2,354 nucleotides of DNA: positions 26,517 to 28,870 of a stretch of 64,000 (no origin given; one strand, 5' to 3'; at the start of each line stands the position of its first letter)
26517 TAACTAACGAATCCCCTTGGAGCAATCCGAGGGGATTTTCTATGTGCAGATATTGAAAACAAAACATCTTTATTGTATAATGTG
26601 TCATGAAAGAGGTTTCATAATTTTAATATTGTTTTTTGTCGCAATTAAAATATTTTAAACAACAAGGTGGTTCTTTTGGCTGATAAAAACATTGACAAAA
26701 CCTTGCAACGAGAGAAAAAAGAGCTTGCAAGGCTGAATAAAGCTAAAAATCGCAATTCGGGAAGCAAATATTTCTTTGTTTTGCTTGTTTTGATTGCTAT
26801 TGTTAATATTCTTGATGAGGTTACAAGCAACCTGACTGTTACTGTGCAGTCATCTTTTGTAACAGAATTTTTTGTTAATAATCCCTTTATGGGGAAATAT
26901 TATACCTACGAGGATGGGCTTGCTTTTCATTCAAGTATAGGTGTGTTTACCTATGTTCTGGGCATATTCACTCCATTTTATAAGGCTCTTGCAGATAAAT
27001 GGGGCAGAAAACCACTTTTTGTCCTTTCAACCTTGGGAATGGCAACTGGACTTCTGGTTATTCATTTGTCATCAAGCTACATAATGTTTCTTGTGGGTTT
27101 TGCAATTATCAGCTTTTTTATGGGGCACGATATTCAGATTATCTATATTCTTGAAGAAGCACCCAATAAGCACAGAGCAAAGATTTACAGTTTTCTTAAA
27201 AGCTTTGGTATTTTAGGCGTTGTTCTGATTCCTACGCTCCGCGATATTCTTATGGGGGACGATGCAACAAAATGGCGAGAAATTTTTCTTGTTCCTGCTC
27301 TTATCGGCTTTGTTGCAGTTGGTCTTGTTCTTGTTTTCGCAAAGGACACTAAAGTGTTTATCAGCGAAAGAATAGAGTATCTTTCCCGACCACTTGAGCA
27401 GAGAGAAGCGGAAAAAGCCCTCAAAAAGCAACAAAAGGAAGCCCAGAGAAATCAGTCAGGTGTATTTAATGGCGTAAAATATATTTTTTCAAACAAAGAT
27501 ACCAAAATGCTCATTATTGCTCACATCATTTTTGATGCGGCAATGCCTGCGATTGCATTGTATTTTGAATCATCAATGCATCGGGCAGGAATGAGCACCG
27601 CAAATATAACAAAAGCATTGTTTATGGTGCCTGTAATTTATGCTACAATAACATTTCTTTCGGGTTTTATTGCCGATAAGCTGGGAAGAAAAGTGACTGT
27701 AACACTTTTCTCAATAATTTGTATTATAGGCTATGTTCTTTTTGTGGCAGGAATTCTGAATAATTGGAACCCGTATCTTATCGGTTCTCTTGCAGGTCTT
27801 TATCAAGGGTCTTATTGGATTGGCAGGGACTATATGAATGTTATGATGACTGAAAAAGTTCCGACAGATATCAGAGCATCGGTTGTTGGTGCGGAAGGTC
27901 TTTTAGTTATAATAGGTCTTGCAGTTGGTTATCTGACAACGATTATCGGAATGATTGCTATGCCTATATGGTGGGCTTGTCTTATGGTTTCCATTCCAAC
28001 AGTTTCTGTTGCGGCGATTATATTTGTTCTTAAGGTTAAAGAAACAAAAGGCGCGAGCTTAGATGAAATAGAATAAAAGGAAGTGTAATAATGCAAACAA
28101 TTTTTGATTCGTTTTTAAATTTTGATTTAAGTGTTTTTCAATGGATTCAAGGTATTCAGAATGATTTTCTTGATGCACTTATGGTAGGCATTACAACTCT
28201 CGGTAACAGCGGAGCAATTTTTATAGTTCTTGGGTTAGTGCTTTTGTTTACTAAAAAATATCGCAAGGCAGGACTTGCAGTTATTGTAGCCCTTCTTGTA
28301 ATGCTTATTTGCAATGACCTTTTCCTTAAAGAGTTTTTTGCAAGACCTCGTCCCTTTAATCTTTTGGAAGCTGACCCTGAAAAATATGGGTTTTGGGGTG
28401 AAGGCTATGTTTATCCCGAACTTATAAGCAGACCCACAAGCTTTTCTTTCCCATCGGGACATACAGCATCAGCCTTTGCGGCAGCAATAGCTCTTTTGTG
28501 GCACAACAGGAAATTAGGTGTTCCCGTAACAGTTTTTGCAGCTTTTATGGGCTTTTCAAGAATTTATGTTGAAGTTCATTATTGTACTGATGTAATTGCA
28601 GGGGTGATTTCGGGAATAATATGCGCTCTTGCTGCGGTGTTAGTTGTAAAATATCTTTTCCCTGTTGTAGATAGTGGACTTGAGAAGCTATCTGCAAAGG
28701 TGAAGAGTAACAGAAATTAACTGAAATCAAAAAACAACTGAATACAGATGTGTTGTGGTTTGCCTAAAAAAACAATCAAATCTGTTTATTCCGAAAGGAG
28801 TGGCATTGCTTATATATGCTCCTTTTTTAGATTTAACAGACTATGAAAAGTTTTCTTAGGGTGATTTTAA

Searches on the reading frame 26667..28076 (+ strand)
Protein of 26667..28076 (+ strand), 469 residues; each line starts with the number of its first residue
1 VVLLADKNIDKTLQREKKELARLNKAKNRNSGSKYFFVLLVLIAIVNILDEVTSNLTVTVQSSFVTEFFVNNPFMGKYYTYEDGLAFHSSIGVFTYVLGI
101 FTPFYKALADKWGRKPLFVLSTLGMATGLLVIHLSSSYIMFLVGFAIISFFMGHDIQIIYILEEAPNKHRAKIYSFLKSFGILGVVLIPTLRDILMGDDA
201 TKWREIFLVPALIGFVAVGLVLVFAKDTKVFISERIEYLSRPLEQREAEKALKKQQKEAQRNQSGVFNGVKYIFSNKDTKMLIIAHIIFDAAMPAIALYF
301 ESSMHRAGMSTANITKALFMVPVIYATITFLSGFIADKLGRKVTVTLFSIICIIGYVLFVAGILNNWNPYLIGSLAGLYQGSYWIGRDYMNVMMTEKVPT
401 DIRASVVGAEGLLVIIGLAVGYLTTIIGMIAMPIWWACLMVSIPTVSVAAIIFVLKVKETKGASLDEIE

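Call 8: search_protein_families(library=pfam, proteins=[window:26667-28076:+], max_evalue=0.01)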
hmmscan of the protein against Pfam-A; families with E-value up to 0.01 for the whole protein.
window:26667-28076:+ (469 aa): 4 families
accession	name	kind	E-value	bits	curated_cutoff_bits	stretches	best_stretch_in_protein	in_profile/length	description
PF07690.21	MFS_1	-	1.8e-31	109.8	33.4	2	70-421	14-346/347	Major Facilitator Superfamily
PF00083.30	Sugar_tr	-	2.8e-15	56.6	22.3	1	70-469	29-449/452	Sugar (and other) transporter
PF13347.12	MFS_2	-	1.4e-10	40.8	27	2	245-362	193-309/427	MFS/sugar transport protein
PF07332.16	Phage_holin_3_6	-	0.0095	16.4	28.4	1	407-464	40-98/116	Putative Actinobacterial Holin-X, holin superfamily III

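Call 37: search_protein_families(library=padloc, proteins=[L007:2080-2547:+, L007:3264-4079:+], max_evalue=0.01)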
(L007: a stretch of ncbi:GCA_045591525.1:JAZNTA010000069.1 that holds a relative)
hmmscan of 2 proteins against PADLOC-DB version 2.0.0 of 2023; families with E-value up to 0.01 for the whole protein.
L007:2080-2547:+ (155 aa): 0 families

L007:3264-4079:+ (271 aa): 0 families

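Call 38: search_protein_families(library=phrogs, proteins=[L007:2080-2547:+, L007:3264-4079:+], max_evalue=0.01)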
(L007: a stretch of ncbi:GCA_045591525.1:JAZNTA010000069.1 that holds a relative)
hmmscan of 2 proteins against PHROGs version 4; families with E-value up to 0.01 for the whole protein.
L007:2080-2547:+ (155 aa): 1 family
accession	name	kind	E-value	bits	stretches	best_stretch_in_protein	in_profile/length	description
phrog_25821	-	unknown function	0.0093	17.1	0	64-87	42-65/65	-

L007:3264-4079:+ (271 aa): 0 families

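Call 55: search_protein_families(library=pfam, proteins=[L001:8617-9111:+, L007:3264-4079:+], max_evalue=0.01)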
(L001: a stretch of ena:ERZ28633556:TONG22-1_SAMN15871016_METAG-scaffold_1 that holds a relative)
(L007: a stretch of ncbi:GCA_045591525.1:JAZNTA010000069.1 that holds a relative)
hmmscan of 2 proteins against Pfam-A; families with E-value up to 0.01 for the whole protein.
L001:8617-9111:+ (164 aa): 0 families

L007:3264-4079:+ (271 aa): 0 families

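Call 79: search_protein_families(library=pfam, proteins=[P0138, P0143, P0200, P0204, P0241, P0254, P0119, P0137, P0240, P0245], max_evalue=0.01)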
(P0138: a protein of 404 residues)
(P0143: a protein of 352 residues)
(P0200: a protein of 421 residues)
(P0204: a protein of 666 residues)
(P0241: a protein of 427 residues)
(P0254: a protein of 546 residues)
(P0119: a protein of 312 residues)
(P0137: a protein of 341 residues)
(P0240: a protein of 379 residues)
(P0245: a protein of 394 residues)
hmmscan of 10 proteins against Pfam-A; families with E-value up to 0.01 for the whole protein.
P0138 (404 aa): 0 families

P0143 (352 aa): 0 families

P0200 (421 aa): 0 families

P0204 (666 aa): 16 families
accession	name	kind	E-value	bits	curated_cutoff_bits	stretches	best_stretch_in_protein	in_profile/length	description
PF22112.2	OmcA-like_N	-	5.9e-19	69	27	0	610-650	76-119/167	OmcA-like N-terminal domain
PF06004.18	DUF903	-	1.5e-18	66.9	27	1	640-664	20-44/49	Bacterial protein of unknown function (DUF903)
PF00659.24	POLO_box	-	4.4e-16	59.1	23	0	65-91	22-48/61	POLO box duplicated region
PF22266.2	DUF6953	-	1.3e-14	54.5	27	0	556-591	12-47/74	Family of unknown function (DUF6953)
PF10787.14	YfmQ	-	7.5e-11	42.3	22.9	0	177-211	74-108/133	Uncharacterised protein from bacillus cereus group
PF25575.1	TPR_BSK1_C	-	9.3e-10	38.9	42.2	0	343-380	17-54/118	Serine/threonine-protein kinase BSK1-like, TPR repeats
PF07151.18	DUF1391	-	3.4e-09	36.7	27.3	0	565-581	7-24/48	Protein of unknown function (DUF1391)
PF14025.11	DUF4241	-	1.3e-06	29.1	27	0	39-77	79-117/189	Protein of unknown function (DUF4241)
PF02974.19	Inh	-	5.4e-06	26.8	25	0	98-123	70-95/97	Protease inhibitor Inh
PF22143.2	ScpA_C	-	6.8e-06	26.7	27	0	222-254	33-65/91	C5a peptidase, fibronectin type III domain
PF10342.15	Kre9_KNH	-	0.00032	21.8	24.6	0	630-651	40-61/94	Kre9/KNH-like N-terminal Ig-like domain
PF13048.12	DUF3908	-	0.0017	19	22.9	0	10-48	7-45/134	Protein of unknown function (DUF3908)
PF13370.11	Fer4_13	-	0.0024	19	24.5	0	40-71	16-47/58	4Fe-4S single cluster domain of Ferredoxin I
PF17892.7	Cadherin_5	-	0.0047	17.2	26.5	0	21-49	41-68/98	Cadherin-like domain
PF03633.20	Glyco_hydro_65C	-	0.0061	16.7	22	0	308-326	37-55/62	Glycosyl hydrolase family 65, C-terminal domain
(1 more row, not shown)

P0241 (427 aa): 0 families

P0254 (546 aa): 6 families
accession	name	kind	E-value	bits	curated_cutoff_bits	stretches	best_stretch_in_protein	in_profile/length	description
PF08275.17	DNAG_N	-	6.6e-29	101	26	1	310-432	1-125/128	DNA primase catalytic core, N-terminal domain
PF20274.4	cREC_REC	-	1e-18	68.2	27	1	193-283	2-88/88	Cyclic-phosphate processing Receiver domain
PF13155.12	Toprim_2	-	3.8e-17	62.9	22.1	1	443-527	1-87/88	Toprim-like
PF13662.12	Toprim_4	-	2.2e-12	47.4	25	1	441-516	2-84/85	Toprim domain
PF01751.28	Toprim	-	4.4e-06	27.2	23.1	1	441-508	1-86/96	Toprim domain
PF13362.12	Toprim_3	-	0.0025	18.7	27.2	1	442-533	2-94/95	Toprim domain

P0119 (312 aa): 0 families

P0137 (341 aa): 0 families

P0240 (379 aa): 0 families

P0245 (394 aa): 0 families

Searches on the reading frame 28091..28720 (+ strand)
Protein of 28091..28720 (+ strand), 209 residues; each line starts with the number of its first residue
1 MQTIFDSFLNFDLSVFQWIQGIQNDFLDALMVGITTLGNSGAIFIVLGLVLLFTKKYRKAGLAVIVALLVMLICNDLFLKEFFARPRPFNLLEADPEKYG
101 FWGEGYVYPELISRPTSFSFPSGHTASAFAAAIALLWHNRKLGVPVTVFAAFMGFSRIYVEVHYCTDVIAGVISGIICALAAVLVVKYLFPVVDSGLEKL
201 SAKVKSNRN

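Call 8: search_protein_families(library=pfam, proteins=[window:28091-28720:+], max_evalue=0.01)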
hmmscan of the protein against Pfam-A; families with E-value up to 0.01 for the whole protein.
window:28091-28720:+ (209 aa): 4 families
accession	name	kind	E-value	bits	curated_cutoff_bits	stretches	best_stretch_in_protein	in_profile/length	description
PF01569.27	PAP2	-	1.9e-23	83.1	27.2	1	63-188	4-127/130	PAP2 superfamily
PF14378.12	PAP2_3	-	5.5e-11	43.1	27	1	44-180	45-189/190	PAP2 superfamily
PF24961.1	NfeD_membrane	-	0.0015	19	26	0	27-73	64-112/119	NfeD integral membrane domain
PF24788.1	AtPDCT1_2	-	0.0038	17.5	27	1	114-180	89-156/160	AtPDCT1/2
